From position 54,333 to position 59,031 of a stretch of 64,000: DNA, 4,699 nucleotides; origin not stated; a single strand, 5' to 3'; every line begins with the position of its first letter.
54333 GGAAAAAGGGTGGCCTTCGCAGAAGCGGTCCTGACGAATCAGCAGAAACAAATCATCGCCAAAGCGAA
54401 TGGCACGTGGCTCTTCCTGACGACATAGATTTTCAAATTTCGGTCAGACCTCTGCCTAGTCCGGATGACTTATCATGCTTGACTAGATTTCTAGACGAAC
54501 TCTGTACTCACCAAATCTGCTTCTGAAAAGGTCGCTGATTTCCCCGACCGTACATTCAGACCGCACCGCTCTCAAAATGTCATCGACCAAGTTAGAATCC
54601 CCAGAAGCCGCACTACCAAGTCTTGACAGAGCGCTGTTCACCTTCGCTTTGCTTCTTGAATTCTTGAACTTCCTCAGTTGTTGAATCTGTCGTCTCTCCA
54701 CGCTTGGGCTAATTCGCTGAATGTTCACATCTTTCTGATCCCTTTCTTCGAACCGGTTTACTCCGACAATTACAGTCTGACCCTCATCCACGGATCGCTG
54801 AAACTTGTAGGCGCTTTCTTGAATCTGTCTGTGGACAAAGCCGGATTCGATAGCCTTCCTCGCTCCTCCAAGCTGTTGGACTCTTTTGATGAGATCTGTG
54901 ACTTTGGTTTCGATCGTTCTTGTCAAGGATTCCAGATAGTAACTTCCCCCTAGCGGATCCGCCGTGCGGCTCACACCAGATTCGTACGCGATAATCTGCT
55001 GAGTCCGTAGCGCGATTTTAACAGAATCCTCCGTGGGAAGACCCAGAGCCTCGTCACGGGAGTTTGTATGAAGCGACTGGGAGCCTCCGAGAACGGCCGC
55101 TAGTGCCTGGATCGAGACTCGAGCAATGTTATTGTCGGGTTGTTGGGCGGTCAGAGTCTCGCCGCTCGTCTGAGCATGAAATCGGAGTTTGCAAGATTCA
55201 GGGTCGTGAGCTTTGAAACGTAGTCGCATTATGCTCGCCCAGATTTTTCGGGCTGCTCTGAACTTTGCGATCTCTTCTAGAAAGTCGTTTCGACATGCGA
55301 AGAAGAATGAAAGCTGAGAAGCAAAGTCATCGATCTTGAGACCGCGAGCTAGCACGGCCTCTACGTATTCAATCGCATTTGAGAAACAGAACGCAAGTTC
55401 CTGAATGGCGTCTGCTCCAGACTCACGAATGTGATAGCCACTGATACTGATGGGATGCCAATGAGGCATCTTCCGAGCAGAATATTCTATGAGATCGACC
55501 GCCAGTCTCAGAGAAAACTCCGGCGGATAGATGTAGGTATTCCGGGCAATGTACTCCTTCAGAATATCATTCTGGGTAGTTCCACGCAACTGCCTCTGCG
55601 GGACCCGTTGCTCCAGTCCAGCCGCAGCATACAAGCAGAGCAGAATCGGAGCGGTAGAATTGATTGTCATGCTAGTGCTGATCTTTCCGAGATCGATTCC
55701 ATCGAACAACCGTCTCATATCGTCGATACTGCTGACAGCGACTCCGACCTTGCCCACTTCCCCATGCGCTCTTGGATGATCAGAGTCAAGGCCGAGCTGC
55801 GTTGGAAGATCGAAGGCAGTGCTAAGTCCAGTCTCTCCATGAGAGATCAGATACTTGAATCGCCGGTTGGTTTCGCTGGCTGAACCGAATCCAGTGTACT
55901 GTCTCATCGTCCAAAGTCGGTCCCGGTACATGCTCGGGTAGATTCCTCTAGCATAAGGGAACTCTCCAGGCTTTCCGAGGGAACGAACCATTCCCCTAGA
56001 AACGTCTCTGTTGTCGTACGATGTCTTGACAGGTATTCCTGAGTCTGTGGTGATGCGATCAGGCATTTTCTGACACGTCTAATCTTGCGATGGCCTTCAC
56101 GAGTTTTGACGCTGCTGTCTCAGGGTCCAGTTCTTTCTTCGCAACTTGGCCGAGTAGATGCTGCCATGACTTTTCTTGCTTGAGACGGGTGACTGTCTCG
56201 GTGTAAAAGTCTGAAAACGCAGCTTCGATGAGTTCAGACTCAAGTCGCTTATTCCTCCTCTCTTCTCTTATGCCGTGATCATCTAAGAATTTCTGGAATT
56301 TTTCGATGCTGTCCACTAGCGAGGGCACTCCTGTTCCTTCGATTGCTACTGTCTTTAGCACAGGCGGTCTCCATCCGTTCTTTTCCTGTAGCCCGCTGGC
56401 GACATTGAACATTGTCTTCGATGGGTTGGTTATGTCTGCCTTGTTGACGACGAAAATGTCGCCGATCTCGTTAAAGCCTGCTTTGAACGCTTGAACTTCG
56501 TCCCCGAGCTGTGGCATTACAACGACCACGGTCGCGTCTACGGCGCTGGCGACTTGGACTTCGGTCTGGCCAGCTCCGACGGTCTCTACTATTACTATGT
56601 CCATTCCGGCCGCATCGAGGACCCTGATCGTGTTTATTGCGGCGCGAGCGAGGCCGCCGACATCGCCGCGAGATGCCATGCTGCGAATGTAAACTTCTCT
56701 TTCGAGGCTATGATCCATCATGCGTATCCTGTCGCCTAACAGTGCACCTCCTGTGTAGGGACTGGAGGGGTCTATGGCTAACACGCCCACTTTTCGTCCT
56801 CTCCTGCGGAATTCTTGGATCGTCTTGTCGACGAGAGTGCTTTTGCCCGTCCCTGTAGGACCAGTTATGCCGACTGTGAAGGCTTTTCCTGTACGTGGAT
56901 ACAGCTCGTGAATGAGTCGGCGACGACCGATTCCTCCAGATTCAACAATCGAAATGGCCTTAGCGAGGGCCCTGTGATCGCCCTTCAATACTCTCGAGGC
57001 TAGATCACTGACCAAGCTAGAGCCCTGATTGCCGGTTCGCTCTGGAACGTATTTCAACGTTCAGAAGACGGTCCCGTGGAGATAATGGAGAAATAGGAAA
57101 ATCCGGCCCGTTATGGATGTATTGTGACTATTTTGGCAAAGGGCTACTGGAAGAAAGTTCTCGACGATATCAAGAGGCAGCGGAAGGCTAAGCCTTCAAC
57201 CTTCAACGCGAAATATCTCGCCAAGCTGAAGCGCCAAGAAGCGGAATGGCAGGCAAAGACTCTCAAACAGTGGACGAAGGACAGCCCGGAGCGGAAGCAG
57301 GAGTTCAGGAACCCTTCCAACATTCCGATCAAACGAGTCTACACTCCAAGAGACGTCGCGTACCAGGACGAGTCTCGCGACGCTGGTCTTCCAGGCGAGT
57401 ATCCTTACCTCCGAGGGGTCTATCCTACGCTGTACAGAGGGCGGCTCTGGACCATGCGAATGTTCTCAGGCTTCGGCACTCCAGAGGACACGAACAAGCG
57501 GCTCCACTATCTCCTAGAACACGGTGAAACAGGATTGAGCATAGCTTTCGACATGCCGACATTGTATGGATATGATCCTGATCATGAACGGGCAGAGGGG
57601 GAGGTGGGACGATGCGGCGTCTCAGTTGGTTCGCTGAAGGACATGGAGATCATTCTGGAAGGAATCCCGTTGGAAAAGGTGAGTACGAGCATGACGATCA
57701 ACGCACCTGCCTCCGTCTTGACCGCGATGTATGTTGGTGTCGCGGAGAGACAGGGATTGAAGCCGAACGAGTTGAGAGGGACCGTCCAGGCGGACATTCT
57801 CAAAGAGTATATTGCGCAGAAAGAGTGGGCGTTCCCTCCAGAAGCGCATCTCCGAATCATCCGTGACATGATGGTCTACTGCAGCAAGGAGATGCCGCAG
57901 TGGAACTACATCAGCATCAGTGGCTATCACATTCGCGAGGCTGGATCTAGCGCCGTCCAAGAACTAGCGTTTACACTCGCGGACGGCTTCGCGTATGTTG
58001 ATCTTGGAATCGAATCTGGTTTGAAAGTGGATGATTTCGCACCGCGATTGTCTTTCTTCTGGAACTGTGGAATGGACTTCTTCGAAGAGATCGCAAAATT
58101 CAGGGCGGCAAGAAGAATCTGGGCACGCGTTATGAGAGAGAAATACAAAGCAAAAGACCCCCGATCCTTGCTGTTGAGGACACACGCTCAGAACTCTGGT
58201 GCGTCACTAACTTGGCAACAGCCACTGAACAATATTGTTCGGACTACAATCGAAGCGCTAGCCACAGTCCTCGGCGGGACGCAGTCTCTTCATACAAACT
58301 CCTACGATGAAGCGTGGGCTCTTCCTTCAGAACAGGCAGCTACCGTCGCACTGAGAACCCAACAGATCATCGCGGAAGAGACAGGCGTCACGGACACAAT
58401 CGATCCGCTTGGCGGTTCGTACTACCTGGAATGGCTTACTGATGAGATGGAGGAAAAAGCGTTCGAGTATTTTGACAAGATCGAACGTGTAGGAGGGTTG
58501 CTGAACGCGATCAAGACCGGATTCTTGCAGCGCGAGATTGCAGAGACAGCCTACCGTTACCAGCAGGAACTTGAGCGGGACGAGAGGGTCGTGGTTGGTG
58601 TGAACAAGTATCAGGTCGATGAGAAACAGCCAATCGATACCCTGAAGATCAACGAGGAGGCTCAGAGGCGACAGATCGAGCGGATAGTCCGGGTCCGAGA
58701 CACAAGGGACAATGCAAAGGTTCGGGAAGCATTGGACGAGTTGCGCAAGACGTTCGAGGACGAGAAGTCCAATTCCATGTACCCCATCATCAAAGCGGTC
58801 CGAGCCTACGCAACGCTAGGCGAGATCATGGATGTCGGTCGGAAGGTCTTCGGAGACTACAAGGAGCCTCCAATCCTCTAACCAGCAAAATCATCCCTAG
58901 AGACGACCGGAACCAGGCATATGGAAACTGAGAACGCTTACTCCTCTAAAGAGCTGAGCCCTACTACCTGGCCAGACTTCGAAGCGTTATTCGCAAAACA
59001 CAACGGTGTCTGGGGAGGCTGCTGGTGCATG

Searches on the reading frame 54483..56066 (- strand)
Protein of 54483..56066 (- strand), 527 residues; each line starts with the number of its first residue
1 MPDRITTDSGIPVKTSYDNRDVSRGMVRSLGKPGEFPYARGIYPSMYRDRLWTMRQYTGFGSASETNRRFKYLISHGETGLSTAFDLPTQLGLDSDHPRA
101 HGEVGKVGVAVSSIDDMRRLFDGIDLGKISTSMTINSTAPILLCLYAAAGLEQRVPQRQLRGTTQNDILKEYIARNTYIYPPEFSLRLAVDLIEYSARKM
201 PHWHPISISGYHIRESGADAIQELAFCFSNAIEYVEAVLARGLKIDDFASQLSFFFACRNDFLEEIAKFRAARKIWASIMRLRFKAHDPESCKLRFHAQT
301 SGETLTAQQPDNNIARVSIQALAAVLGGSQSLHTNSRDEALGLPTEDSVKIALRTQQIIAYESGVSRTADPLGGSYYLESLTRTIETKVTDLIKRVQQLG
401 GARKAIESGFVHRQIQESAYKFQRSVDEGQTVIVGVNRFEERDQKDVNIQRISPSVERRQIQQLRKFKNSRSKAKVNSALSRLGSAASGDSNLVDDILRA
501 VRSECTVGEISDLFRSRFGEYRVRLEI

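Call 16: search_protein_families(library=pfam, proteins=[window:54483-56066:-])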
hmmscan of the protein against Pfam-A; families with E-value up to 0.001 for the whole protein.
window:54483-56066:- (527 aa): 1 family
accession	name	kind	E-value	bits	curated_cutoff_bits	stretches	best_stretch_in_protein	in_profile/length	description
PF01642.28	MM_CoA_mutase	-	7.7e-213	708.1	22.1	1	6-519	1-512/512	Methylmalonyl-CoA mutase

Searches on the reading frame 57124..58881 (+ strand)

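Call 16: search_protein_families(library=pfam, proteins=[window:57124-58881:+])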
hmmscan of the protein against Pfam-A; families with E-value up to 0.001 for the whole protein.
window:57124-58881:+ (585 aa): 1 family
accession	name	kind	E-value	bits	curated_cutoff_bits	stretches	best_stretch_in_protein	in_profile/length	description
PF01642.28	MM_CoA_mutase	-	8.3e-226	750.9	22.1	1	64-577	3-512/512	Methylmalonyl-CoA mutase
